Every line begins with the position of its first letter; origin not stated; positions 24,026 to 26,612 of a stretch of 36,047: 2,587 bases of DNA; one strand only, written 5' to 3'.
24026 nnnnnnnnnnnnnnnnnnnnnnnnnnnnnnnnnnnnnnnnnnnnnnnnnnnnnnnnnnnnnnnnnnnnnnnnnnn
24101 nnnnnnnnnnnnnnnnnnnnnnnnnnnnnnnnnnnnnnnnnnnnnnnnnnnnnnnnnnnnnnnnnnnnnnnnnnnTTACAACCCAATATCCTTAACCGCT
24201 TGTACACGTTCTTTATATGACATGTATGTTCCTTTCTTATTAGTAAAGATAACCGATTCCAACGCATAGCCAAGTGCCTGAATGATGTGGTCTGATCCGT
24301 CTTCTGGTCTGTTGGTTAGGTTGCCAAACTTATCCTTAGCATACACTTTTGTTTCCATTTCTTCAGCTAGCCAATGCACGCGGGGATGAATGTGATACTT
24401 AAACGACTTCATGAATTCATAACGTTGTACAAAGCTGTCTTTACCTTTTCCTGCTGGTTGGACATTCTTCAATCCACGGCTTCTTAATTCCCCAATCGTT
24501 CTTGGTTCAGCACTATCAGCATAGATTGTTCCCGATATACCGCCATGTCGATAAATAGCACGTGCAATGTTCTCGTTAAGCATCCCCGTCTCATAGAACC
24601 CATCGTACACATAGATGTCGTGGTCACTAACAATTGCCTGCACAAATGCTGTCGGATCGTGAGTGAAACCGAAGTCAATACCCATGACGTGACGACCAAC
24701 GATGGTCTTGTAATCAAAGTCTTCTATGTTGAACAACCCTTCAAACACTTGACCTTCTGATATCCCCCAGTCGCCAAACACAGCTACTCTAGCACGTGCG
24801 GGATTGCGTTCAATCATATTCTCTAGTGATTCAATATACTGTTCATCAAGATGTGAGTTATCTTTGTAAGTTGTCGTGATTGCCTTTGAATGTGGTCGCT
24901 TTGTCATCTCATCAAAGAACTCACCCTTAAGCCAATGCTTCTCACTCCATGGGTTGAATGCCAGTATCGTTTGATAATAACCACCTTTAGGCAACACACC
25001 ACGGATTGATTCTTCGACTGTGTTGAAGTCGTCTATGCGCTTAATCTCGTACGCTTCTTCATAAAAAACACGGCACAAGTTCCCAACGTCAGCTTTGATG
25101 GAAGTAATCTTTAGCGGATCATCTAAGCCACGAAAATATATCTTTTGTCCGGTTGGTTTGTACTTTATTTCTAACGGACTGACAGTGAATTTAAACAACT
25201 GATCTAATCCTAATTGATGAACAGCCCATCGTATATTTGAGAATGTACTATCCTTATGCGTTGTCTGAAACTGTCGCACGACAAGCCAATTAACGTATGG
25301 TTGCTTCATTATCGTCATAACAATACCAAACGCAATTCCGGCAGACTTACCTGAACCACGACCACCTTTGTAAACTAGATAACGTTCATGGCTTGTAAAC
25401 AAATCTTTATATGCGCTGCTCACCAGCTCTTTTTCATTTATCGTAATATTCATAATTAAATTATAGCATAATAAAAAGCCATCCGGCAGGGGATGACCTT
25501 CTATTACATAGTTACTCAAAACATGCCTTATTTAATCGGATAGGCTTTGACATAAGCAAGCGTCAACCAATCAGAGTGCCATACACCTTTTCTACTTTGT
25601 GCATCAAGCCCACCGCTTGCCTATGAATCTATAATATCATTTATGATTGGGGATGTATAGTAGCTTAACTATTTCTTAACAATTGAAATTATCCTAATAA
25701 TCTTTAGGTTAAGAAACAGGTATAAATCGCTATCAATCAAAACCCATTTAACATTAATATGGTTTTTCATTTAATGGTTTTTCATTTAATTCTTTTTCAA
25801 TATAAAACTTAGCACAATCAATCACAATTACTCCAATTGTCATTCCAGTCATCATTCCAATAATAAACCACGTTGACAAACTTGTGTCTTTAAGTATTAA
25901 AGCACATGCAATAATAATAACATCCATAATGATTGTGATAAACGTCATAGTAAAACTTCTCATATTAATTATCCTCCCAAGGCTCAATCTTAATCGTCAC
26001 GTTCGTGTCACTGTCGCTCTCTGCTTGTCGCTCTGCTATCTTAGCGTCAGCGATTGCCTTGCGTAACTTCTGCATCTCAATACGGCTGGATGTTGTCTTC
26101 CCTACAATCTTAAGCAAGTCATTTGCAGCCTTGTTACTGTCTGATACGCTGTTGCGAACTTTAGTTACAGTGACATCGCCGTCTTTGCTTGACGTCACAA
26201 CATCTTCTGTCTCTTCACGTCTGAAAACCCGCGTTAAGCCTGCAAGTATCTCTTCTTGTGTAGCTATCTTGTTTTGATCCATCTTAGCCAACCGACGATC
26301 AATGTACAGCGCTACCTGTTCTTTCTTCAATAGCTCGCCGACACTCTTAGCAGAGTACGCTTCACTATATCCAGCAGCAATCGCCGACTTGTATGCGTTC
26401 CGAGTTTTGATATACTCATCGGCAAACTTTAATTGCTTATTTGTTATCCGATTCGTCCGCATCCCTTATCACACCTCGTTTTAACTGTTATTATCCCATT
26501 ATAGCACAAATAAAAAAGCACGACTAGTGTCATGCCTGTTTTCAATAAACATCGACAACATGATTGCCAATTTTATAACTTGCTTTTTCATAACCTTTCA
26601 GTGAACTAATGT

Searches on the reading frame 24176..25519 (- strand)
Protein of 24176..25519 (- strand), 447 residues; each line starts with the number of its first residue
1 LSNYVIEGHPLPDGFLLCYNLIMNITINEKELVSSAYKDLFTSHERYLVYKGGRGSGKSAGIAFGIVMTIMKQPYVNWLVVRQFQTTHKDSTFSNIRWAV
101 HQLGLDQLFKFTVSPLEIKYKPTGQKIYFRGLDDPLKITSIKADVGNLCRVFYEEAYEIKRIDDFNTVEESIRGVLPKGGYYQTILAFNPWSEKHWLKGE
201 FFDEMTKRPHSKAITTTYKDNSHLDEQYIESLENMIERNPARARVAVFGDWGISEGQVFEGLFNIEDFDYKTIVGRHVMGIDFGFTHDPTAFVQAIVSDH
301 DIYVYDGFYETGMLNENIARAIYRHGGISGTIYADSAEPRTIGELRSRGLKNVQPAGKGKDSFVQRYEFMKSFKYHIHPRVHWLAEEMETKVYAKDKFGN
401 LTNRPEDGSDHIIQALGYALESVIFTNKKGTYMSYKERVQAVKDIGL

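Call 10: search_protein_families(library=pfam, proteins=[window:24176-25519:-])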
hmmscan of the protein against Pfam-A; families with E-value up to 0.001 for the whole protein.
window:24176-25519:- (447 aa): 3 families
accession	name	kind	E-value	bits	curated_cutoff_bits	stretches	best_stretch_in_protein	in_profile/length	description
PF04466.19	Terminase_3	-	6e-53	179.8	23.2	1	46-249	3-200/201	Phage terminase large subunit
PF17288.8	Terminase_3C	-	1.2e-19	71.6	26.7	1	282-421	1-154/155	Terminase RNAseH like domain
PF03237.21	Terminase_6N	-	7.6e-11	42.5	22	1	50-260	2-209/215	Terminase large subunit, T4likevirus-type, N-terminal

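Call 12: find_related_loci(query=window:24176-25519:-, collection=viral_contigs, flank=3000)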
Query window:24176-25519:- (447 aa) in viral_contigs; peptide patterns used: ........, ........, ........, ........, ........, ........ (x = any residue, [..] = any of these).
15 stretches matched a pattern; 4 encode a relative of the query (tblastn E <= 1e-3); 4 distinct loci.
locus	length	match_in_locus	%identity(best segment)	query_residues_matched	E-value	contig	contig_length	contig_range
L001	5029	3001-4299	77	15-447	0e+0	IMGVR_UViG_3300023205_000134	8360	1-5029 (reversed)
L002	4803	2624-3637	92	110-447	0e+0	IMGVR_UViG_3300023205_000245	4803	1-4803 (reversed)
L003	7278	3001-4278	63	22-447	0e+0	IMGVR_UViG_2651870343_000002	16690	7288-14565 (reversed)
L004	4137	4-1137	65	70-447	3e-180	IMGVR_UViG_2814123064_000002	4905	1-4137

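Call 13: find_related_loci(query=window:24176-25519:-, collection=genome_contigs, flank=3000)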
Query window:24176-25519:- (447 aa) in genome_contigs; peptide patterns used: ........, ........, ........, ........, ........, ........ (x = any residue, [..] = any of these).
63 stretches matched a pattern; 4 encode a relative of the query (tblastn E <= 1e-3); 4 distinct loci.
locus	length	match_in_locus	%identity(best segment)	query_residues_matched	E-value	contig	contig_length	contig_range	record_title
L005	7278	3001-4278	62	22-447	0e+0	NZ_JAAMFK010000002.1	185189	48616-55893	Fructobacillus broussonetiae strain M2-14 contig_2, whole genome shotgun sequence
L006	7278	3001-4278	62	22-447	0e+0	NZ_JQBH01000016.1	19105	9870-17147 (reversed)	Fructobacillus fructosus KCTC 3544 strain DSM 20349 Scaffold16, whole genome shotgun sequence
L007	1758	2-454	67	297-447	1e-68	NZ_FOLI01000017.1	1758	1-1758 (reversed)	Fructobacillus durionis strain DSM 19113, whole genome shotgun sequence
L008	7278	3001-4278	62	22-447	0e+0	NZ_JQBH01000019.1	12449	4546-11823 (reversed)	Fructobacillus fructosus KCTC 3544 strain DSM 20349 Scaffold19, whole genome shotgun sequence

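Call 22: find_homologous_proteins(query=L002:3719-4138:+)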
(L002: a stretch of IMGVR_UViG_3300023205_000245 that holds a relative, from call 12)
Query L002:3719-4138:+ (140 aa): 219 proteins with E <= 0.001 among 228 candidates; the best 120 are listed.
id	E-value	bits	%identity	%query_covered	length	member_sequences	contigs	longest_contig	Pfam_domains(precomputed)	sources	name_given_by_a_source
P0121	1.1e-85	302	100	100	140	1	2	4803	-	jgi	-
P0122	3.7e-32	129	46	100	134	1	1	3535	-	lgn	-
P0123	2.2e-27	114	50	100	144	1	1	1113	-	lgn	-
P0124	9.1e-25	105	45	100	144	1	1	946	-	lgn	-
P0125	2.7e-23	101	43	98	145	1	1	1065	-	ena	-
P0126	8.3e-23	99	46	100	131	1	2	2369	-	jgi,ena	-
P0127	1.1e-22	99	38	100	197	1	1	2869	-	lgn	-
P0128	5.6e-22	96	42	100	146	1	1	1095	-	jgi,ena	-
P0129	6.4e-22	96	43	100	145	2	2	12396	-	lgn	-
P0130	1.8e-21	95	43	100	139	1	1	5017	-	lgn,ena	-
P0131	2.2e-21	94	45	100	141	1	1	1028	-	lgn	-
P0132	2.3e-21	94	45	100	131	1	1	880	-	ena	-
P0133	5.4e-21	93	46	100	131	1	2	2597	-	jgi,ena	-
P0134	1.3e-20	92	43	100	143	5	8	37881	-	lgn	-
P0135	5.1e-20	90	41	100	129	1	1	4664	-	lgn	-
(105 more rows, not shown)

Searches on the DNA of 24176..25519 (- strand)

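Call 101: search_rna_families(sources=[L002, L049, L050, L031, L017, L014, L041], threshold=gathering)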
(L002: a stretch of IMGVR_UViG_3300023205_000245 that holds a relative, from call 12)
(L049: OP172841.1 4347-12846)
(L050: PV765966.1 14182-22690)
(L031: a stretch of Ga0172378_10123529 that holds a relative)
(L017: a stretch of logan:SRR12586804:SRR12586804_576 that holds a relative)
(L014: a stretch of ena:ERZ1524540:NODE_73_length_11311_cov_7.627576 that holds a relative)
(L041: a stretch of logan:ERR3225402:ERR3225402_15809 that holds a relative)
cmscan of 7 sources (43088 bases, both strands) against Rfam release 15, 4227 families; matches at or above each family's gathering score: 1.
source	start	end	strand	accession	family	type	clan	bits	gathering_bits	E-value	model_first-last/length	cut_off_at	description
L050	6655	6726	+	RF00005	tRNA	Gene; tRNA;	CL00001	63.4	29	1.4e-11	1-71/71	no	tRNA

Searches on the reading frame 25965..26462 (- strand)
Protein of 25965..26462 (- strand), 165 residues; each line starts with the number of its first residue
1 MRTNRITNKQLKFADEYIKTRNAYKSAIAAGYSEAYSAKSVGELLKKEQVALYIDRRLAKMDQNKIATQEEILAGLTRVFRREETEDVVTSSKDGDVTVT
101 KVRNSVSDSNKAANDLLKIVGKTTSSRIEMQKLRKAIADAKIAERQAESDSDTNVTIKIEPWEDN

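Call 10: search_protein_families(library=pfam, proteins=[window:25965-26462:-])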
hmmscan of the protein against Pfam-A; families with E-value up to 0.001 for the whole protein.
window:25965-26462:- (165 aa): 2 families
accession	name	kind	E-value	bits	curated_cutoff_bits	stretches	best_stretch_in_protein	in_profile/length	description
PF03592.21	Terminase_2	-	5.5e-22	79.4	26.1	1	7-127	2-129/141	Terminase small subunit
PF18188.7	PPL4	-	0.00072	19.9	25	1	27-104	48-126/159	Prim-pol 4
